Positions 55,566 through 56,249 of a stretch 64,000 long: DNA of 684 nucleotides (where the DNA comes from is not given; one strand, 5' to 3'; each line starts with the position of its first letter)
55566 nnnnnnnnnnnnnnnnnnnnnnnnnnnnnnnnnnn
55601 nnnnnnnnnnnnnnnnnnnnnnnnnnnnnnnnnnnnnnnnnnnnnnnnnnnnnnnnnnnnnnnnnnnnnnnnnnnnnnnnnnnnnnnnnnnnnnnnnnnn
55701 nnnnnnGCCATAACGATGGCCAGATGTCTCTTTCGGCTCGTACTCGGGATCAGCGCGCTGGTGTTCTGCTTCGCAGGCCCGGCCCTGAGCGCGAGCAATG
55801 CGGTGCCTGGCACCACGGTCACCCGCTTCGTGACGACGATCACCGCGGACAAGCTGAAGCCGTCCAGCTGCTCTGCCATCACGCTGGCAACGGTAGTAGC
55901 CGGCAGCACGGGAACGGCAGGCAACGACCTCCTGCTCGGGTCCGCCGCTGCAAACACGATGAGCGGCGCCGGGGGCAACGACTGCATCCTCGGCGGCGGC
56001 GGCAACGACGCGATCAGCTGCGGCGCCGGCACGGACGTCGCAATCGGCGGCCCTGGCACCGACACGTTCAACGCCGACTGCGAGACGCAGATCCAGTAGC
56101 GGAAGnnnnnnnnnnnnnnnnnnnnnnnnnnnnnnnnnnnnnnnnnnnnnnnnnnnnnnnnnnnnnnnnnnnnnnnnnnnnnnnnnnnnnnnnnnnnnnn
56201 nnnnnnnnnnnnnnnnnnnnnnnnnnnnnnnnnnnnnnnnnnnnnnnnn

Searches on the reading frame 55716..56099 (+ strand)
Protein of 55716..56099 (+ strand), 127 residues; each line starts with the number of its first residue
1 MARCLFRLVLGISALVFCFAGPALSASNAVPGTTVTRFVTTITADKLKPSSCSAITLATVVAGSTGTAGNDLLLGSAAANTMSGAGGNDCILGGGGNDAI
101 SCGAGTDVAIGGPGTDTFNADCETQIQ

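Call 42: search_protein_families(library=pfam, proteins=[window:55716-56099:+], max_evalue=0.001)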
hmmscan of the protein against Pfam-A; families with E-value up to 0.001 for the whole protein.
window:55716-56099:+ (127 aa): 1 family
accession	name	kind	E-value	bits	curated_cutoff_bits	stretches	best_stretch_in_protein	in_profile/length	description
PF00353.25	HemolysinCabind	-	2e-08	34.5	23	1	65-98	1-34/36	RTX calcium-binding nonapeptide repeat (4 copies)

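Call 79: search_protein_families(library=ncbifam, proteins=[window:55716-56099:+], max_evalue=0.01)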
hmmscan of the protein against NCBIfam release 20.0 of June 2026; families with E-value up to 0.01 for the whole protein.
window:55716-56099:+ (127 aa): 6 families
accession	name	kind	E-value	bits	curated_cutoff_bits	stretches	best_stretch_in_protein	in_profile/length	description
NF046115.1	Ca_rpt_SMc04171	equivalog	5.6e-11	42.3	625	1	37-121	405-492/574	SMc04171 family calcium-binding repeat protein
NF035945.1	Zn_serralysin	subfamily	1.1e-09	38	500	1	55-116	313-374/462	serralysin family metalloprotease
NF053766.1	ZapA_metallo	exception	1.6e-09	37.4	940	1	55-118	324-387/483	ZapA family metalloprotease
NF033943.0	RTX_toxin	subfamily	1.2e-07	30.3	1000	1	65-121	700-756/930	RTX family hemolysin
NF033203.1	entero_EhxA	exception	1.3e-06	26.8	2000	1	66-121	734-789/997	enterohemolysin EhxA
NF050046.1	PueAB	exception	4.5e-05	22.1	670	1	68-122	367-421/616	polyurethane esterase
